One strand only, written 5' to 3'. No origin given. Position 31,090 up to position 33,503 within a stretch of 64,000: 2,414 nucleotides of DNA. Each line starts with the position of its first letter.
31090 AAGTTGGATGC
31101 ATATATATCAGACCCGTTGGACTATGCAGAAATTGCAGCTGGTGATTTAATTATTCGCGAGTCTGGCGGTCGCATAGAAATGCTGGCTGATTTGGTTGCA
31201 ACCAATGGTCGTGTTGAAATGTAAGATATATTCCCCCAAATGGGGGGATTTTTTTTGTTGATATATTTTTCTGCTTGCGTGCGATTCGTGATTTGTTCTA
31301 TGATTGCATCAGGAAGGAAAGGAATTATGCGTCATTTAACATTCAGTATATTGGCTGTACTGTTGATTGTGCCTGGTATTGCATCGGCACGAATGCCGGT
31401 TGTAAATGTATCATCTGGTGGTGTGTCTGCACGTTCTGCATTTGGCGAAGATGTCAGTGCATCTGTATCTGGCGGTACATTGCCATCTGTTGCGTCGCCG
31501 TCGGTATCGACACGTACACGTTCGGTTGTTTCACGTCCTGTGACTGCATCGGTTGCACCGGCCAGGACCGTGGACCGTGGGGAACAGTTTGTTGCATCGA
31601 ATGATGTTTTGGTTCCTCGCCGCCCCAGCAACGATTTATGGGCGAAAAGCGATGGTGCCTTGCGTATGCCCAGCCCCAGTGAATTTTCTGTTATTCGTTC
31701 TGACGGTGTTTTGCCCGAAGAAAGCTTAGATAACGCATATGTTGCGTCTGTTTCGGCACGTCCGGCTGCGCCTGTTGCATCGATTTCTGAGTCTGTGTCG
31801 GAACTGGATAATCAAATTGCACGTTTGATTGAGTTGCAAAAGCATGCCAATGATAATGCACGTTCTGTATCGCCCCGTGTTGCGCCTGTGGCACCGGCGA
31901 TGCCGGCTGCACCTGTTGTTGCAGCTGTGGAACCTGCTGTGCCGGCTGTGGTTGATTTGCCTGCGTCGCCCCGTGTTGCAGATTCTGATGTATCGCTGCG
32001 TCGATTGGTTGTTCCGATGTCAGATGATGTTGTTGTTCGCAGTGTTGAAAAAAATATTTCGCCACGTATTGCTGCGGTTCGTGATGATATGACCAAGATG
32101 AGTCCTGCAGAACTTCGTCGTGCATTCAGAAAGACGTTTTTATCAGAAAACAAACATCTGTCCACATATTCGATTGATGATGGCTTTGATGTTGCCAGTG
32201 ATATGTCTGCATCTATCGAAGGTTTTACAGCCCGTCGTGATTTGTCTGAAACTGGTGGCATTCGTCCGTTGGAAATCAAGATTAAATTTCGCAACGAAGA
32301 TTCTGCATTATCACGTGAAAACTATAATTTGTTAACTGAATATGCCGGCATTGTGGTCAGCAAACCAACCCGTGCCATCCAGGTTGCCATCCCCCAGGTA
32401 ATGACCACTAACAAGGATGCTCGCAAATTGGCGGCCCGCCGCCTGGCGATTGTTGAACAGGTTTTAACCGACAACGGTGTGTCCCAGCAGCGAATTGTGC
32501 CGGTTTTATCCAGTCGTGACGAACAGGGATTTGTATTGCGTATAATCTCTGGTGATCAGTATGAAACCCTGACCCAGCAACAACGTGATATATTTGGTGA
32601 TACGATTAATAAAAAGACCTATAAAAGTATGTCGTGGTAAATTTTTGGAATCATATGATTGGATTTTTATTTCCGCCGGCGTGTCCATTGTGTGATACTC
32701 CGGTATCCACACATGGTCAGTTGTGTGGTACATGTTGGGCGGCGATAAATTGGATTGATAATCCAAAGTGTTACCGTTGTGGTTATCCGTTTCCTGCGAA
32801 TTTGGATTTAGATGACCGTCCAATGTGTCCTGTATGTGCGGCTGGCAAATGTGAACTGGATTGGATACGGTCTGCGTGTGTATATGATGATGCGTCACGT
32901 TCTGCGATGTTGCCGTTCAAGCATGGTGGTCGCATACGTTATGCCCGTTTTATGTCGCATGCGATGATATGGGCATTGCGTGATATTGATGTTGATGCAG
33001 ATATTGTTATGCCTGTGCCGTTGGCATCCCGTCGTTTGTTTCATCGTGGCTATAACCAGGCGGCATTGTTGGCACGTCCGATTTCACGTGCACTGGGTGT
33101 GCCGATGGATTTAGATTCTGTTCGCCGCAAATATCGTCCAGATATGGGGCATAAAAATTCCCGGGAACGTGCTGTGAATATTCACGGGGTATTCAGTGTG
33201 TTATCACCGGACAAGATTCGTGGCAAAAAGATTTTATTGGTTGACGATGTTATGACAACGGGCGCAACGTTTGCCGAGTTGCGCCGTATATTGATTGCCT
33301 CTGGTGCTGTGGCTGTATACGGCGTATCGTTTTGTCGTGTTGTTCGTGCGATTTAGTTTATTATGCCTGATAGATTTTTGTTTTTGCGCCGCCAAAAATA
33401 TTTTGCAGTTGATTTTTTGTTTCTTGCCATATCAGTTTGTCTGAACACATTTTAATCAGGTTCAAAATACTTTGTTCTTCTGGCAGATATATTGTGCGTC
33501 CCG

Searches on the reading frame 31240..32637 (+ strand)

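Call 31: search_protein_families(library=pfam, proteins=[window:31240-32637:+], max_evalue=0.1)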
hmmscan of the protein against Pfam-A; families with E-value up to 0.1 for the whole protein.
window:31240-32637:+ (466 aa): 1 family
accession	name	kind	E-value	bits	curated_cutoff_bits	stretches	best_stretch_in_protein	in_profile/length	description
PF00691.25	OmpA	-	0.027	15.2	27.2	1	350-421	2-76/98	OmpA family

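Call 54: search_protein_families(library=ncbifam, proteins=[window:31240-32637:+], max_evalue=1)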
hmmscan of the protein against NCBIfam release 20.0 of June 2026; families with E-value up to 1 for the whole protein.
window:31240-32637:+ (466 aa): 1 family
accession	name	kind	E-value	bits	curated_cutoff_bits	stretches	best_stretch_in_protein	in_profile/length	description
NF053611.1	YiaD_Gzip_OmpA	equivalog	0.013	15.2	175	1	346-420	102-177/206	YiaD family glycine zipper/OmpA-like lipoprotein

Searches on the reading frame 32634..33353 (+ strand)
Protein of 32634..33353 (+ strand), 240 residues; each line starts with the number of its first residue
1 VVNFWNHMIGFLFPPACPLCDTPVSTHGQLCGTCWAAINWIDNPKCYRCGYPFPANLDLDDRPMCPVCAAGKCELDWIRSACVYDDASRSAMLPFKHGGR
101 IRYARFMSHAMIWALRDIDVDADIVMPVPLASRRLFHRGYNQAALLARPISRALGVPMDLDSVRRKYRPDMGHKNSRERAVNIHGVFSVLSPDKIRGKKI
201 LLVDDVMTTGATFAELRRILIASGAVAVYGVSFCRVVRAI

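Call 31: search_protein_families(library=pfam, proteins=[window:32634-33353:+], max_evalue=0.1)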
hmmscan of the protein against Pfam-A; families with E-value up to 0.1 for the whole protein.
window:32634-33353:+ (240 aa): 5 families
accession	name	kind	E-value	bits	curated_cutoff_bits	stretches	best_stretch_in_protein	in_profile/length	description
PF18912.6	DZR_2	-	9.6e-14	51.4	27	1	10-68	3-55/56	Double zinc ribbon domain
PF00156.33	Pribosyltran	-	1.7e-08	34.4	26.3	1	143-224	40-114/158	Phosphoribosyl transferase domain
PF12773.13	DZR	-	0.0015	19.1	27.3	1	17-56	1-37/45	Double zinc ribbon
PF15609.12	PRTase_2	-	0.078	12.9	28.8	0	197-222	119-144/188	Phosphoribosyl transferase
PF14681.12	UPRTase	-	0.086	12.7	27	0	192-234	115-156/206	Uracil phosphoribosyltransferase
